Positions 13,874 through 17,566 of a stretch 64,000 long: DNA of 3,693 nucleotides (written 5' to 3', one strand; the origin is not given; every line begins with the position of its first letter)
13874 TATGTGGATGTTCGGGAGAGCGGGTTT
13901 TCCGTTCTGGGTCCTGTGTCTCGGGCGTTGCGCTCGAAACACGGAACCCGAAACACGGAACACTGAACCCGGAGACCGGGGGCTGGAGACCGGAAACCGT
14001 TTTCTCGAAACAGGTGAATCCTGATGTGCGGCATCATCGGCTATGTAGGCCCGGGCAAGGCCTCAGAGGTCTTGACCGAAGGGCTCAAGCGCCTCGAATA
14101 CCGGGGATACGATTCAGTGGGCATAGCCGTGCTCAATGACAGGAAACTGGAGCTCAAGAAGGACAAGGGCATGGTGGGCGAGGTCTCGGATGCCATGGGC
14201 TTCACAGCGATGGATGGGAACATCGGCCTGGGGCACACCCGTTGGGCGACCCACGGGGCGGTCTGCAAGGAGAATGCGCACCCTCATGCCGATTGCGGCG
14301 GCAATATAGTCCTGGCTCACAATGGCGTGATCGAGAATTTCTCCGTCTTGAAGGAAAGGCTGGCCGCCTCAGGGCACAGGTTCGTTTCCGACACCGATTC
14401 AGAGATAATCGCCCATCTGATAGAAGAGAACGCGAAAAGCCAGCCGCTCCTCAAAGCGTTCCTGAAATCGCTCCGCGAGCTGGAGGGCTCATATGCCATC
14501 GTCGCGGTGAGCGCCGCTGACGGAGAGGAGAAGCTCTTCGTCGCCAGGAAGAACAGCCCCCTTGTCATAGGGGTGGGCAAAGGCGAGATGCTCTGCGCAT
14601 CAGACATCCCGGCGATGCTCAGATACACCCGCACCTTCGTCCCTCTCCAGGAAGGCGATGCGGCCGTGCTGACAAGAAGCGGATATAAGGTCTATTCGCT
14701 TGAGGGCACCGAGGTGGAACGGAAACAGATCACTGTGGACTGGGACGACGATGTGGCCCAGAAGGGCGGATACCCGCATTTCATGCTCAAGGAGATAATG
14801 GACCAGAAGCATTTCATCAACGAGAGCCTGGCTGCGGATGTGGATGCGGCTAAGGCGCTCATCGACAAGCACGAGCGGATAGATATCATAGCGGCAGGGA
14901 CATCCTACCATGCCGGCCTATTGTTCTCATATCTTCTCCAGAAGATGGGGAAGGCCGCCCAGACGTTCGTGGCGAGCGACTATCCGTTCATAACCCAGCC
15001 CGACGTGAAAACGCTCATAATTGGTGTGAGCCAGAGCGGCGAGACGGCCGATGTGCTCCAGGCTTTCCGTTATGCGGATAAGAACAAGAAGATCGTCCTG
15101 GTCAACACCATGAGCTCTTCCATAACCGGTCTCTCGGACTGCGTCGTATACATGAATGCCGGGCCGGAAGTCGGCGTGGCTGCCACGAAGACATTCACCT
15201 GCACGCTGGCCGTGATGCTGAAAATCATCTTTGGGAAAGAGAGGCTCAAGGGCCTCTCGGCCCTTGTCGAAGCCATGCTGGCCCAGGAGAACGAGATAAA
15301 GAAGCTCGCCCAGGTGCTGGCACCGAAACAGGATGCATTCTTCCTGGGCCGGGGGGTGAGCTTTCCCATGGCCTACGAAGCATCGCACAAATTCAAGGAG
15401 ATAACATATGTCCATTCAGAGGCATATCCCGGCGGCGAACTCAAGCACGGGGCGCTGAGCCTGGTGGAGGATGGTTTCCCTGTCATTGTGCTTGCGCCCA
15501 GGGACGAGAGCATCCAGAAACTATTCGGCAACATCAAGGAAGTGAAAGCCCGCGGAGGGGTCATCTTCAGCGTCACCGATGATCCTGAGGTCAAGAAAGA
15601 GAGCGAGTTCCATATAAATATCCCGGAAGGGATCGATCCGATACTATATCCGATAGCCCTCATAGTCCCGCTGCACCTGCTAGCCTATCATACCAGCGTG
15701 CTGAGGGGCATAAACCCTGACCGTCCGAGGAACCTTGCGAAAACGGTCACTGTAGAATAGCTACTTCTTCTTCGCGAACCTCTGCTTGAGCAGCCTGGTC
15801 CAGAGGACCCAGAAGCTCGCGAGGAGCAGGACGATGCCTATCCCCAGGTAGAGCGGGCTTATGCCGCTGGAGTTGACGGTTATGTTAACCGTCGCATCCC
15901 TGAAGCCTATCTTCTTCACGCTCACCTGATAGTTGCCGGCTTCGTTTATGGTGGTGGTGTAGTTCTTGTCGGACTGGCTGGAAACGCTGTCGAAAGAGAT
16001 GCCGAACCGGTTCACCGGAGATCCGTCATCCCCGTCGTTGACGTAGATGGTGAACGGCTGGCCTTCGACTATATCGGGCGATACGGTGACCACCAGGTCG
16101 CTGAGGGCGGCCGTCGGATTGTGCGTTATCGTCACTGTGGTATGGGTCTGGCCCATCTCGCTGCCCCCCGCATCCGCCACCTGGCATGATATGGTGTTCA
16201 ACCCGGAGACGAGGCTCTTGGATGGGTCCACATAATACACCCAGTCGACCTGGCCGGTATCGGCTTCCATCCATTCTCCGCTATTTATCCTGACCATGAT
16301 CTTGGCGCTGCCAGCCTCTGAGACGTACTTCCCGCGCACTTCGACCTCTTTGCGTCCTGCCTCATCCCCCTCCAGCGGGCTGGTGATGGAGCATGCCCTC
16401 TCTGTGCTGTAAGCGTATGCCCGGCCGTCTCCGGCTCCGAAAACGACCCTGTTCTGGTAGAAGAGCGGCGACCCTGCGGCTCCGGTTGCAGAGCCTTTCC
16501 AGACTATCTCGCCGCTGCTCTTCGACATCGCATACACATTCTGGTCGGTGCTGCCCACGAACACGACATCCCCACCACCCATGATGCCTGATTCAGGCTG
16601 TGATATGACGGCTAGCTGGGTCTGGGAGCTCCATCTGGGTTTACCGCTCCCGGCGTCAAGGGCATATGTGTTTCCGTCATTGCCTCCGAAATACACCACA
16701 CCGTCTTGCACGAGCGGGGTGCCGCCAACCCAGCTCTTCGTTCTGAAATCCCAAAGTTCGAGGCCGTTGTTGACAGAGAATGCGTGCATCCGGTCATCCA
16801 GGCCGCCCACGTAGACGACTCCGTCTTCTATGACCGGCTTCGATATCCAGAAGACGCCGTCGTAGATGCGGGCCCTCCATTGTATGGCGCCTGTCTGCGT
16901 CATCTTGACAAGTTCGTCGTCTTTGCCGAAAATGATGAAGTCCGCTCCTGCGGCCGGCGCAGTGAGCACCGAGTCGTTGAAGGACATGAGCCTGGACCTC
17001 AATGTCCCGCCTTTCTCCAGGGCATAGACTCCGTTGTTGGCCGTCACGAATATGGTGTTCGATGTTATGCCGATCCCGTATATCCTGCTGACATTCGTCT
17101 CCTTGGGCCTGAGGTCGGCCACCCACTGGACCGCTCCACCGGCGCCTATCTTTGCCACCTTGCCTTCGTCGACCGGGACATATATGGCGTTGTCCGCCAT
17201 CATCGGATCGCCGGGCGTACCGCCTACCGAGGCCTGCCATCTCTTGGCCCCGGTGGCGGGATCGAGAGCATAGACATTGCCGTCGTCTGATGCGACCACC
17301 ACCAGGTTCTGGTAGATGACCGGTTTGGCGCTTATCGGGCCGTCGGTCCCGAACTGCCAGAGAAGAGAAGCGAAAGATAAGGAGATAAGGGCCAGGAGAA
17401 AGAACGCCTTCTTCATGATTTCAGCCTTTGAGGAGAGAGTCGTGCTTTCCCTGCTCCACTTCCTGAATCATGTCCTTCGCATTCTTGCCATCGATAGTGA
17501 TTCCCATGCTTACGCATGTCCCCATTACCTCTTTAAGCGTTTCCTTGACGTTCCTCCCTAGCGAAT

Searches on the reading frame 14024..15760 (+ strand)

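Call 18: search_protein_families(library=ncbifam, proteins=[window:14024-15760:+], max_evalue=1e-10)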
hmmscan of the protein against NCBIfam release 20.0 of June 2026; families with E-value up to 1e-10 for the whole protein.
window:14024-15760:+ (578 aa): 9 families
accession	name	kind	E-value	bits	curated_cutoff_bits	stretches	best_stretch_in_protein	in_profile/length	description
NF001484.0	PRK00331.1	subfamily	4.4e-200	666.1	381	1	1-578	1-601/601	isomerizing glutamine--fructose-6-phosphate transaminase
TIGR01135.1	glmS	equivalog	2.9e-195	650.3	418.05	1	2-578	1-607/607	glutamine--fructose-6-phosphate transaminase (isomerizing)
TIGR01134.1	purF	equivalog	2.6e-34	119.4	350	1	2-223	1-224/432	amidophosphoribosyltransferase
NF046059.1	NagB_SO3506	equivalog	9.7e-34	117.2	430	1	257-575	7-327/330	glucosamine-6-phosphate deaminase NagB-II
NF041128.1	glucosaP_deam_GlmD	equivalog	2e-30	106.1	580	1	319-575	73-321/323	glucosamine-6-phosphate deaminase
TIGR01536.1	asn_synth_AEB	equivalog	9.2e-13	48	267.1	1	2-206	1-173/517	asparagine synthase (glutamine-hydrolyzing)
NF008481.0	PRK11382.1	equivalog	2.9e-12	46.4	430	1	268-570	24-333/340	fructoselysine 6-phosphate deglycase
NF006949.0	PRK09431.1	equivalog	2.3e-11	42.9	499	0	57-224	35-191/554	asparagine synthase B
NF040776.2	AlsR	equivalog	3.3e-11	42.7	400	0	275-379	122-229/279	transcriptional repressor AlsR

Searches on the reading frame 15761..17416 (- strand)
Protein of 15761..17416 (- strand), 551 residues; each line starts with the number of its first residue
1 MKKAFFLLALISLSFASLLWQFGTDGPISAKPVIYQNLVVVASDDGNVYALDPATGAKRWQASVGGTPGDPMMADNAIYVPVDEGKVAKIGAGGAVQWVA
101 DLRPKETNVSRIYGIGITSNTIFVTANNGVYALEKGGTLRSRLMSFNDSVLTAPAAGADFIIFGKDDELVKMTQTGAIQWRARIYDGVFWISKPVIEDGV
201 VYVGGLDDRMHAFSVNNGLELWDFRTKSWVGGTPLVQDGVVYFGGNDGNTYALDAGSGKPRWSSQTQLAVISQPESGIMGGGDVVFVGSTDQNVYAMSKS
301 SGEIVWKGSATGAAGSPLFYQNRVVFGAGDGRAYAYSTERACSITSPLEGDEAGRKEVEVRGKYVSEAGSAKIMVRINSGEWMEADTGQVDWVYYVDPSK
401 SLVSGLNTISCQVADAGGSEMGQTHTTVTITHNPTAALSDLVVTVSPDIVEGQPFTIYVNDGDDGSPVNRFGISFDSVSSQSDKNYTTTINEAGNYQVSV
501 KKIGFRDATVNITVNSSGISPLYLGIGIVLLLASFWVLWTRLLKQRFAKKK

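Call 18: search_protein_families(library=ncbifam, proteins=[window:15761-17416:-], max_evalue=1e-10)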
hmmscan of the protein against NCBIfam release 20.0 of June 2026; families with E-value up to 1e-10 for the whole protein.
window:15761-17416:- (551 aa): 5 families
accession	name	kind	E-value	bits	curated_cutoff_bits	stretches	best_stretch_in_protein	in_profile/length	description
TIGR03300.1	assembly_YfgL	equivalog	3.1e-35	121.6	285.2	1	233-339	60-163/377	outer membrane protein assembly factor BamB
NF008351.0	PRK11138.1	equivalog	4.4e-24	84.7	423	0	233-339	64-178/394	outer membrane protein assembly factor BamB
TIGR03075.1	PQQ_enz_alc_DH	subfamily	4.7e-18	65.1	480.05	0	232-327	63-171/530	PQQ-dependent dehydrogenase, methanol/ethanol family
NF053615.1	SerThrKinAfsKStmc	equivalog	6.3e-18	64.8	1300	1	30-255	568-801/809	protein serine/threonine kinase AfsK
TIGR04528.1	acido_non_PQQ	subfamily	2e-11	43.4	650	0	230-329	50-156/493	acido-empty-quinoprotein group A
